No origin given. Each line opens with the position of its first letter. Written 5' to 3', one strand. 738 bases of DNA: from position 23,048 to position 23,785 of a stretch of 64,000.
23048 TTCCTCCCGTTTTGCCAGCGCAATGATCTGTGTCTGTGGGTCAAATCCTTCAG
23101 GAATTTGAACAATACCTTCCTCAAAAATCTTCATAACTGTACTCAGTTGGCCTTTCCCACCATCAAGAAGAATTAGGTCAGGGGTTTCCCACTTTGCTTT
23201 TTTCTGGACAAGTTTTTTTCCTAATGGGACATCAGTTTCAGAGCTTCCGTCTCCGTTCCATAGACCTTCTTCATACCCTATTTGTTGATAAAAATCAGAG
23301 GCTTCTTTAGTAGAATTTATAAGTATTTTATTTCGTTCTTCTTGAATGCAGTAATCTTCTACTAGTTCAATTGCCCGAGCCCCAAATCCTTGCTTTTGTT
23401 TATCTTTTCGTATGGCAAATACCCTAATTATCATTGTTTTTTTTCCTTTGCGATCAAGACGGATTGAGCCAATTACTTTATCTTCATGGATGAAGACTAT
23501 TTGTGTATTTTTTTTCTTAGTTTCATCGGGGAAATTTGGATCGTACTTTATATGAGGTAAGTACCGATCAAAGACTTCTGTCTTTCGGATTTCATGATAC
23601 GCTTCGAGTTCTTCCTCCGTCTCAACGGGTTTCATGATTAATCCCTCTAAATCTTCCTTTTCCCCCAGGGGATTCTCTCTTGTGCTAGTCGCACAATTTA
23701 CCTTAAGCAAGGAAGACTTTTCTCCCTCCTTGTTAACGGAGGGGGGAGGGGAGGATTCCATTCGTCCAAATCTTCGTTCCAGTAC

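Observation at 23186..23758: GNAT acetyltransferase-like domain inserted inside the UvrC nuclease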

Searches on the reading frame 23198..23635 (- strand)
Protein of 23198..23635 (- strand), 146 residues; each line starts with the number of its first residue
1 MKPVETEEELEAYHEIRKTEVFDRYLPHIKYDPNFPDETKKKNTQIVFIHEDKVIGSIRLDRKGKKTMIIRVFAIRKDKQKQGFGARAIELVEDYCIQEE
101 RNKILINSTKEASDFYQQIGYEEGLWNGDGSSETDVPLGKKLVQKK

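Call 22: find_homologous_proteins(query=window:23198-23635:-, max_evalue=0.001)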
Query seq(146 aa): 11 candidates shared short words with the query, none scored E <= 0.001.

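Call 33: search_solved_structures(query=A2, max_evalue=0.01, show_alignments=2)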
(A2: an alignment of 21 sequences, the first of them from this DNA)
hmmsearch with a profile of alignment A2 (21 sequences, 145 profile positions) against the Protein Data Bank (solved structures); distinct sequences matched with E-value up to 0.01: 66 (the best 60 are shown).
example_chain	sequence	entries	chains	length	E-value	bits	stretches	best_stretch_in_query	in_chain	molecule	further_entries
1qst_A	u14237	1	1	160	1.6e-09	41.1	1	19-125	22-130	TGCN5 HISTONE ACETYL TRANSFERASE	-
1q2c_A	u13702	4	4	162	1.6e-09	41.1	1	19-125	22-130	histone acetyltransferase GCN5 | TGCN5 HISTONE ACETYL TRANSFERASE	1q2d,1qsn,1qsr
1m1d_A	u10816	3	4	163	1.7e-09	41.1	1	19-125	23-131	TGCN5 HISTONE ACETYL TRANSFERASE | HAT A1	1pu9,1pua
5gcn_A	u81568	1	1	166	1.8e-09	41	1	19-125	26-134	HISTONE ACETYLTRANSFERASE GCN5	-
1q2y_A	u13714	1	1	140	3.7e-09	39.9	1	33-122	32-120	similar to hypothetical proteins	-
5jq4_A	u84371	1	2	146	2e-08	37.5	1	35-123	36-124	Acetyltransferase SACOL1063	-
5jph_A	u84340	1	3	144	2.5e-08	37.3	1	35-123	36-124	Acetyltransferase SACOL1063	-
3pp9_A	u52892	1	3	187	7.2e-08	35.7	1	27-121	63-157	Putative streptothricin acetyltransferase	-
1tiq_A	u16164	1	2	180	7.3e-08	35.7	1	27-140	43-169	Protease synthase and sporulation negative regulatory protein PAI 1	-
2ae6_A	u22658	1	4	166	2.1e-07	34.3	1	34-124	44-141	acetyltransferase, GNAT family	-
8iym_A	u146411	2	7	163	4.8e-07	33.1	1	48-122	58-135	N-acetyltransferase domain-containing protein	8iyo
4pv6_C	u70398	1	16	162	5.2e-07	33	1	44-122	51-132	N-terminal acetyltransferase complex subunit [ARD1]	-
1cm0_B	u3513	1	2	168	1.5e-06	31.4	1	41-125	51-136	P300/CBP ASSOCIATING FACTOR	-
8e6o_A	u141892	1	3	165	1.9e-06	31.2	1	40-125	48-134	Histone acetyltransferase KAT2A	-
8h65_C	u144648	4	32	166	1.9e-06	31.2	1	40-125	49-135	Histone acetyltransferase KAT2A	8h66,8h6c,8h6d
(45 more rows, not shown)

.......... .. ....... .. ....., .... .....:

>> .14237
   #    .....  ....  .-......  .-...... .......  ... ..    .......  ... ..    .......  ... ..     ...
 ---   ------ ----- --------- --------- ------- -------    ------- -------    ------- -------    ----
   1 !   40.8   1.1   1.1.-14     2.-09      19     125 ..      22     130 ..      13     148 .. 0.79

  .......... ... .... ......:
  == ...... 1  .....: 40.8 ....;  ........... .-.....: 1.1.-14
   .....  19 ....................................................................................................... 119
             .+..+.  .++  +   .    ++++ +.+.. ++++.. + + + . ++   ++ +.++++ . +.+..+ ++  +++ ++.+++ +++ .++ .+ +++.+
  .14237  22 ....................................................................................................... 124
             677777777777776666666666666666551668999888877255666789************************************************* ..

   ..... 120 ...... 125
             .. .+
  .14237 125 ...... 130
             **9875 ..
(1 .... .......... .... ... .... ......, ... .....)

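Call 38: predict_structure(alignment_id=A2)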
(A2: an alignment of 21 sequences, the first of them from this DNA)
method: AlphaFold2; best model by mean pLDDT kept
length: 145 residues; sequences in the alignment: 21
mean_pLDDT: 94.8   pTM: 0.87
mean pLDDT of the five models: 94.8, 94.8, 94.7, 94.5, 94.4
residues with pLDDT >= 90: 131; 70-90: 13; 50-70: 1; < 50: 0
segments of 3 or more residues with pLDDT < 50: none
pLDDT, mean of each block of 10 residues (from residue 1): 97 97 92 92 96 97 96 96 96 96 96 95 94 91 84
secondary structure, 60 per line:
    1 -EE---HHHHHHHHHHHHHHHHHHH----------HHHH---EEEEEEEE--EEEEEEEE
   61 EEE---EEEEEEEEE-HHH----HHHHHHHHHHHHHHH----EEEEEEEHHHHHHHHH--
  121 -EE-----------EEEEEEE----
elements in order: H7-25 H36-39 E43-50 E53-63 E67-75 H84-98 E103-109 H110-118 E135-141

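Call 40: search_protein_representatives(alignment_id=A2)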
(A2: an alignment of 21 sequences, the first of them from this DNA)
Query: 21 sequences, 145 profile positions. Proteins with E-value up to 0.001 (for the whole library): 6824; up to 1e-10: 450; up to 1e-30: 4. The best 150 are listed.
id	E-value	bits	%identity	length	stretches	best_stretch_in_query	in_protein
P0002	3.9e-59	215.0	-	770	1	1-145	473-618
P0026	2.3e-53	196.3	-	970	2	1-144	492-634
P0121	3.0e-47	176.5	-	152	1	1-143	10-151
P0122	4.4e-33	130.6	-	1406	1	2-145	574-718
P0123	7.1e-30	120.2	-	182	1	8-143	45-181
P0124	3.6e-29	117.8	-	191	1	8-144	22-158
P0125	6.5e-29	117.0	-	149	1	2-128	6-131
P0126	1.5e-28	115.9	-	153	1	5-142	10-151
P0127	2.5e-28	115.2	-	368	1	2-143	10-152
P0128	8.1e-28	113.5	-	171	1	2-143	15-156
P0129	9.0e-28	113.3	-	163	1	7-141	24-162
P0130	9.9e-28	113.2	-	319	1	2-142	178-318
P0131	3.1e-27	111.6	-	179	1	3-141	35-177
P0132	5.9e-27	110.7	-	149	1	4-142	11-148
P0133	1.0e-26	109.9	-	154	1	1-143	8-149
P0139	7.6e-26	107.1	-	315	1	6-142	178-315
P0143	4.8e-25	104.5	-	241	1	2-143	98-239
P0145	6.6e-25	104.0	-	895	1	6-129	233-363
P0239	1.3e-19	86.9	-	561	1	4-142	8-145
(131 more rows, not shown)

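Call 41: search_protein_families(library=pfam, proteins=[P0121, P0122, P0127, P0130, P0139, P0145, P0143, P0239, P0125, P0133], max_evalue=0.001)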
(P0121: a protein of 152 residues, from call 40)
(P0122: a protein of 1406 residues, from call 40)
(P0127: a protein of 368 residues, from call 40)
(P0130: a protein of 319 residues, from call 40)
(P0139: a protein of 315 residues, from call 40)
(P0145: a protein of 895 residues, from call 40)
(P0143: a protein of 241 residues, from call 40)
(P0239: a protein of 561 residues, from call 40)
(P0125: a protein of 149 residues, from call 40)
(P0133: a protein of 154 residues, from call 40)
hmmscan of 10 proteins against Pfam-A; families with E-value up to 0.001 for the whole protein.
P0121 (152 aa): 3 families
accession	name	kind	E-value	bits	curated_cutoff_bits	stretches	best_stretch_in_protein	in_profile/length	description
PF00583.31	Acetyltransf_1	-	6.6e-18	65.5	20.7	1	30-130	11-116/116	Acetyltransferase (GNAT) family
PF13673.13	Acetyltransf_10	-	2.8e-11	43.9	23.6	1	48-132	27-109/128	Acetyltransferase (GNAT) domain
PF13508.13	Acetyltransf_7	-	2.1e-10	41.3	27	1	55-131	4-83/84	Acetyltransferase (GNAT) domain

P0122 (1406 aa): 7 families
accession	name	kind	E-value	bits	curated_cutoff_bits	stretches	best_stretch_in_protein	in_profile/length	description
PF00133.28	tRNA-synt_1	-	4e-132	441.3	22.7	2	19-562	2-317/414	tRNA synthetases class I (I, L, M and V)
PF08264.19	Anticodon_1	-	9.8e-30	103.8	25.1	1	1053-1203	1-146/148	Anticodon-binding domain of tRNA ligase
PF00300.27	His_Phos_1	-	8.3e-29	101.1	21.7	1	723-891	1-168/194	Histidine phosphatase superfamily (branch 1)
PF19302.4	DUF5915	-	1.1e-25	90.7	27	1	1221-1400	3-189/195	Domain of unknown function (DUF5915)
PF09334.17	tRNA-synt_1g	-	1e-15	57.9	20.1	2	49-189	8-129/391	tRNA synthetases class I (M)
PF00583.31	Acetyltransf_1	-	6.8e-08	33.2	20.7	1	606-690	24-113/116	Acetyltransferase (GNAT) family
PF13508.13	Acetyltransf_7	-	0.00052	20.8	27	0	622-691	10-80/84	Acetyltransferase (GNAT) domain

P0127 (368 aa): 4 families
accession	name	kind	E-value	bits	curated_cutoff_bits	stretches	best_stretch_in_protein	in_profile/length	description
PF00583.31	Acetyltransf_1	-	2.4e-18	66.9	20.7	2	19-129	2-116/116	Acetyltransferase (GNAT) family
PF13302.13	Acetyltransf_3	-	4.7e-11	44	25.4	1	200-324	12-137/138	Acetyltransferase (GNAT) domain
PF13508.13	Acetyltransf_7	-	1.5e-09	38.5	27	1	58-129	10-82/84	Acetyltransferase (GNAT) domain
PF13673.13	Acetyltransf_10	-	2e-05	25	23.6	1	58-142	38-119/128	Acetyltransferase (GNAT) domain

P0130 (319 aa): 4 families
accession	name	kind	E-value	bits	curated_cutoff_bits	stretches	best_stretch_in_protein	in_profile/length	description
PF04229.20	GrpB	-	1.1e-51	175.7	25.5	1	7-168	1-158/159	GrpB protein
PF00583.31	Acetyltransf_1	-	9.3e-14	52.1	20.7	1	188-296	11-116/116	Acetyltransferase (GNAT) family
PF13508.13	Acetyltransf_7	-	5.6e-12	46.3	27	1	217-298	2-84/84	Acetyltransferase (GNAT) domain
PF13673.13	Acetyltransf_10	-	3e-09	37.4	23.6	1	210-300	23-111/128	Acetyltransferase (GNAT) domain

P0139 (315 aa): 6 families
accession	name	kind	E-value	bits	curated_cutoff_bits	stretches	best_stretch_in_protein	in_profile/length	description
PF04229.20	GrpB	-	4.8e-35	121.5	25.5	1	3-164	1-158/159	GrpB protein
PF13508.13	Acetyltransf_7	-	5.6e-16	59.1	27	1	213-294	2-84/84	Acetyltransferase (GNAT) domain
PF00583.31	Acetyltransf_1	-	5.9e-16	59.2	20.7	1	205-292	27-116/116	Acetyltransferase (GNAT) family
PF13673.13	Acetyltransf_10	-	1.3e-12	48.3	23.6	1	208-295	25-110/128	Acetyltransferase (GNAT) domain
PF08445.16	FR47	-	8.2e-07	29.4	22.1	1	233-295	16-80/86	FR47-like protein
PF23209.2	IDM1_C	-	1.3e-06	28.9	33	1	216-300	35-120/140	Increased DNA methylation 1, C-terminal domain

P0145 (895 aa): 8 families
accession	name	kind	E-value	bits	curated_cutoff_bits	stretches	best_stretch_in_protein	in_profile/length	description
PF00133.28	tRNA-synt_1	-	8.1e-90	302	22.7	1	19-656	2-267/414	tRNA synthetases class I (I, L, M and V)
PF00300.27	His_Phos_1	-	4e-35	121.7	21.7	1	663-842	1-170/194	Histidine phosphatase superfamily (branch 1)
PF13673.13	Acetyltransf_10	-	1.6e-15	57.7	23.6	1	272-374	27-128/128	Acetyltransferase (GNAT) domain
PF00583.31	Acetyltransf_1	-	2e-13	51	20.7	1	265-354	27-116/116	Acetyltransferase (GNAT) family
PF13508.13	Acetyltransf_7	-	2.1e-13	50.9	27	1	275-356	2-84/84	Acetyltransferase (GNAT) domain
PF09334.17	tRNA-synt_1g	-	1.6e-12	47.3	20.1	1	49-195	8-135/391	tRNA synthetases class I (M)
PF08445.16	FR47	-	0.00013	22.3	22.1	1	295-358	16-81/86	FR47-like protein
PF14542.12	Acetyltransf_CG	-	0.00044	20.8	30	0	280-338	3-62/80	GCN5-related N-acetyl-transferase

P0143 (241 aa): 5 families
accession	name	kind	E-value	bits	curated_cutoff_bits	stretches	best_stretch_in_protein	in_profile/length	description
PF00583.31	Acetyltransf_1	-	2.4e-14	54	20.7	1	109-217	4-116/116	Acetyltransferase (GNAT) family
PF13508.13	Acetyltransf_7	-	1.5e-11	44.9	27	1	141-218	6-83/84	Acetyltransferase (GNAT) domain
PF13673.13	Acetyltransf_10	-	4.1e-10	40.2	23.6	1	114-221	7-111/128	Acetyltransferase (GNAT) domain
PF18765.7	Polbeta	-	3.9e-09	37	26.9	1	24-86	17-81/93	Polymerase beta, Nucleotidyltransferase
PF01909.29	NTP_transf_2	-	3.1e-05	24.7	21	1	20-78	14-78/93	Nucleotidyltransferase domain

P0239 (561 aa): 4 families
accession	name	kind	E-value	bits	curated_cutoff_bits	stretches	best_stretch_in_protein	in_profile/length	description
PF00171.27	Aldedh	-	1.4e-22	80.4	23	1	333-483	232-389/461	Aldehyde dehydrogenase family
PF00583.31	Acetyltransf_1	-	2.1e-07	31.6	20.7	1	29-124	17-116/116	Acetyltransferase (GNAT) family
PF13508.13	Acetyltransf_7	-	3.3e-07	31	27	1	64-125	22-83/84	Acetyltransferase (GNAT) domain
PF13673.13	Acetyltransf_10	-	4.9e-06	27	23.6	1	26-127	13-110/128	Acetyltransferase (GNAT) domain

P0125 (149 aa): 6 families
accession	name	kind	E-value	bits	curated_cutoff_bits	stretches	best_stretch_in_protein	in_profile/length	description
PF00583.31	Acetyltransf_1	-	2.1e-17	63.9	20.7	1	14-124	1-116/116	Acetyltransferase (GNAT) family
PF13673.13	Acetyltransf_10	-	1.3e-13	51.5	23.6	1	42-137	26-119/128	Acetyltransferase (GNAT) domain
PF13508.13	Acetyltransf_7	-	3.9e-13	50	27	1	47-125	4-83/84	Acetyltransferase (GNAT) domain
PF23209.2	IDM1_C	-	3.2e-06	27.7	33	1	45-124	32-112/140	Increased DNA methylation 1, C-terminal domain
PF13302.13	Acetyltransf_3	-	2.2e-05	25.6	25.4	1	41-114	49-124/138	Acetyltransferase (GNAT) domain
PF14542.12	Acetyltransf_CG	-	0.00012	22.6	30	1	53-105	6-59/80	GCN5-related N-acetyl-transferase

P0133 (154 aa): 3 families
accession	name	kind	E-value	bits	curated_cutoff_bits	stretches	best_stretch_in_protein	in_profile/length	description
PF00583.31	Acetyltransf_1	-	3.7e-12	47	20.7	1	27-127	14-116/116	Acetyltransferase (GNAT) family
PF13508.13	Acetyltransf_7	-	2.2e-07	31.6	27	1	50-128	5-83/84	Acetyltransferase (GNAT) domain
PF13673.13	Acetyltransf_10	-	2.5e-06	27.9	23.6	1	45-130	28-110/128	Acetyltransferase (GNAT) domain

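Call 42: list_cluster_members(proteins=[P0121, P0125, P0126, P0133, P0130, P0010, P0015, P0002, P0122, P0128])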
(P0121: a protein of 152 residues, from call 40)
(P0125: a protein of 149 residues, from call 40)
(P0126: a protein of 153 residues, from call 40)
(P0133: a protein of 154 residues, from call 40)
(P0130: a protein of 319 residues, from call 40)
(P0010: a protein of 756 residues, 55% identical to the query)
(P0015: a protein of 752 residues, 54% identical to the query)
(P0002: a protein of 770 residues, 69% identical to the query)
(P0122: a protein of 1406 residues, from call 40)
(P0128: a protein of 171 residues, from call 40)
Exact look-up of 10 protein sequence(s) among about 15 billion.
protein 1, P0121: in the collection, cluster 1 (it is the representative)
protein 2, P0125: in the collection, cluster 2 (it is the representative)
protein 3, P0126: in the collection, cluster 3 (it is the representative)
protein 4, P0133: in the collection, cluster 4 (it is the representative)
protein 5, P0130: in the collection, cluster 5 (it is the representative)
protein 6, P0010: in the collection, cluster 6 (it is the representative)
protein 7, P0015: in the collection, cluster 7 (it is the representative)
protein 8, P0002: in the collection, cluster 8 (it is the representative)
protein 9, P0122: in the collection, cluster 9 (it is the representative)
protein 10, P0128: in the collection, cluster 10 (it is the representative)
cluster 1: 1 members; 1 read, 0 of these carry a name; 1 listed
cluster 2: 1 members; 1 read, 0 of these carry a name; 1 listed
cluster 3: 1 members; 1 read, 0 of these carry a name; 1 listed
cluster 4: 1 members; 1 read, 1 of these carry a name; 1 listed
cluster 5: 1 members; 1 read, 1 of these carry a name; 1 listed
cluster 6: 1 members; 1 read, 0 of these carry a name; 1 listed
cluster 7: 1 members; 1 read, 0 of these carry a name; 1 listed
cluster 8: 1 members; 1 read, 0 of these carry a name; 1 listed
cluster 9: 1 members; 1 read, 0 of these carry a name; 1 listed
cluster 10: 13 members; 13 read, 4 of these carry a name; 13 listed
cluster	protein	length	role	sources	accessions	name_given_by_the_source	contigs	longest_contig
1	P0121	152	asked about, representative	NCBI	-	-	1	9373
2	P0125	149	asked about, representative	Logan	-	-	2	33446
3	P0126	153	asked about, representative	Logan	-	-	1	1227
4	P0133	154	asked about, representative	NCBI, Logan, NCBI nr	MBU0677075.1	MAG: GNAT family N-acetyltransferase [Verrucomicrobia bacterium] | GNAT family N-acetyltransferase [Verrucomicrobiota bacterium]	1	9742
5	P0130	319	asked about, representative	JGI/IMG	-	GrpB-like predicted nucleotidyltransferase (UPF0157 family)/GNAT superfamily ...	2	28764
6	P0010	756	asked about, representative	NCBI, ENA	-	-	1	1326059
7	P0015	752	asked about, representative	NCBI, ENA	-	-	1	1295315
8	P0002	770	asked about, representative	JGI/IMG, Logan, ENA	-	-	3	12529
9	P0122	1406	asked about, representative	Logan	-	-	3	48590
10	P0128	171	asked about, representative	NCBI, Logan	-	-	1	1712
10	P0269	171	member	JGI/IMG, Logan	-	GNAT superfamily N-acetyltransferase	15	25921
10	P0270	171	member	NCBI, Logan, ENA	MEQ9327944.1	MAG: GNAT family N-acetyltransferase [Rhodospirillales bacterium]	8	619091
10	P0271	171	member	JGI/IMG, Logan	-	GNAT superfamily N-acetyltransferase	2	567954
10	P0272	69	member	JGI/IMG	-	hypothetical protein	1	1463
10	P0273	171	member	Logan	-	-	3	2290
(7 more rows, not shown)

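Call 43: fold_search(model_id=the predicted structure, library=pdb)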
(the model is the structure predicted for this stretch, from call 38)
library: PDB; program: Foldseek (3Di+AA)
matches with E <= 10: 1423; with E <= 0.001: 686
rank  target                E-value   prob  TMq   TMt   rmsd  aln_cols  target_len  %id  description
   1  5jph_A                4.7e-10  1.00  0.79  0.81   2.9       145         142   20  Structure of a GNAT acetyltransferase SACOL1063 from Staphylococcus aureus in complex with CoA (released 2016-06-29)
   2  5jph_B                5.3e-10  1.00  0.76  0.76   3.5       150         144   19  Structure of a GNAT acetyltransferase SACOL1063 from Staphylococcus aureus in complex with CoA (released 2016-06-29)
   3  3efa                  2.0e-09  1.00  0.77  0.77   3.1       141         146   21  Crystal structure of putative N-acetyltransferase from Lactobacillus plantarum (released 2008-09-23)
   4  8iym_A                3.4e-09  1.00  0.73  0.69   4.0       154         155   21  Crystal structure of a protein acetyltransferase, HP0935 (released 2024-04-10)
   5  8h66_E                4.4e-09  1.00  0.73  0.67   3.9       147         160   15  Crystal structure of human GCN5 histone acetyltransferase domain bound with propionyl-CoA (released 2023-05-03)
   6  5jq4_B                5.3e-09  1.00  0.73  0.73   4.4       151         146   20  Structure of a GNAT acetyltransferase SACOL1063 from Staphylococcus aureus (released 2016-06-29)
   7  1qst                  5.7e-09  1.00  0.73  0.67   3.3       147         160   15  CRYSTAL STRUCTURE OF TETRAHYMENA GCN5 (released 1999-09-08)
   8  8h6c_F                8.2e-09  1.00  0.72  0.64   3.8       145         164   15  Crystal structure of human GCN5 histone acetyltransferase domain bound with malonyl-CoA (released 2023-05-03)
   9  5trm_Q                8.2e-09  1.00  0.71  0.66   4.1       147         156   15  Crystal structure of human GCN5 histone acetyltransferase domain (released 2017-12-06)
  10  8h6c_G                8.7e-09  1.00  0.75  0.67   2.8       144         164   14  Crystal structure of human GCN5 histone acetyltransferase domain bound with malonyl-CoA (released 2023-05-03)
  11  1cm0_B                8.7e-09  1.00  0.72  0.65   3.9       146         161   16  CRYSTAL STRUCTURE OF THE PCAF/COENZYME-A COMPLEX (released 1999-07-06)
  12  5trl_A                1.3e-08  1.00  0.72  0.66   3.8       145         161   15  Crystal structure of human GCN5 histone acetyltransferase domain (released 2017-12-06)
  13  5trl_B                1.4e-08  1.00  0.72  0.65   3.9       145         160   15  Crystal structure of human GCN5 histone acetyltransferase domain (released 2017-12-06)
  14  8h6c_E                1.4e-08  1.00  0.73  0.67   3.8       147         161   15  Crystal structure of human GCN5 histone acetyltransferase domain bound with malonyl-CoA (released 2023-05-03)
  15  5trm_G                1.5e-08  1.00  0.71  0.64   3.8       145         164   15  Crystal structure of human GCN5 histone acetyltransferase domain (released 2017-12-06)
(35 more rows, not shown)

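Call 61: find_encoding_contigs(protein=P0121, flank=5000, max_places=2)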
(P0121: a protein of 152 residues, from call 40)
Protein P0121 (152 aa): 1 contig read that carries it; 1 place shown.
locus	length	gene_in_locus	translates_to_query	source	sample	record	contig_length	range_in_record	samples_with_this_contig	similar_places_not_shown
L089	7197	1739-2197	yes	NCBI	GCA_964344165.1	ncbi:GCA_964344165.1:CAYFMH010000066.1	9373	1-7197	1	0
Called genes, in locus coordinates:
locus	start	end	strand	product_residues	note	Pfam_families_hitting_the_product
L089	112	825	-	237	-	-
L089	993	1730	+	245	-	PF00892:EamA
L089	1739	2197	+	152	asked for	PF13673:Acetyltransf_10, PF00583:Acetyltransf_1, PF13508:Acetyltransf_7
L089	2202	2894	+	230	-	-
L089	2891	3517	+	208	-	PF00702:Hydrolase, PF13419:HAD_2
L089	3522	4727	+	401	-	PF12832:MFS_1_like (weak), PF07690:MFS_1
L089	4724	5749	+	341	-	PF13310:Virulence_RhuM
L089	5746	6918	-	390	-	-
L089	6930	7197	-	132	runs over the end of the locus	-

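Call 62: find_encoding_contigs(protein=P0122, flank=4000, max_places=1)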
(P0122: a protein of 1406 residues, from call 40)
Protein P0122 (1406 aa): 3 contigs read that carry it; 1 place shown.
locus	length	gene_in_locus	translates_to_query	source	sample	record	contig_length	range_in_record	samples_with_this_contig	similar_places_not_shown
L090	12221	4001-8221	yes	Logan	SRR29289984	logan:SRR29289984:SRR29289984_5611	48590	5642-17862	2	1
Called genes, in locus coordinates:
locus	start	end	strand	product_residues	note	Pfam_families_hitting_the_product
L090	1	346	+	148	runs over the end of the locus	PF04397:LytTR (weak)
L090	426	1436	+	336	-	PF02729:OTCace_N, PF00185:OTCace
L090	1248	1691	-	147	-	-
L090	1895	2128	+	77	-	-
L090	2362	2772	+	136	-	-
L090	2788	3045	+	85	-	-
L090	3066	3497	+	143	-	PF00903:Glyoxalase (weak)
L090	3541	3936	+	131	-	PF02452:PemK_toxin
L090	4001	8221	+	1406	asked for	PF00133:tRNA-synt_1, PF09334:tRNA-synt_1g (weak), PF00583:Acetyltransf_1, PF00300:His_Phos_1, PF00133:tRNA-synt_1, PF08264:Anticodon_1, PF19302:DUF5915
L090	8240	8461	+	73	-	PF09905:VF530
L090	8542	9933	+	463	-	PF02878:PGM_PMM_I, PF02879:PGM_PMM_II, PF02880:PGM_PMM_III, PF00408:PGM_PMM_IV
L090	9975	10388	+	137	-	-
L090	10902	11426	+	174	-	PF10783:DUF2599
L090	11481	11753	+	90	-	-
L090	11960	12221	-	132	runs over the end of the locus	-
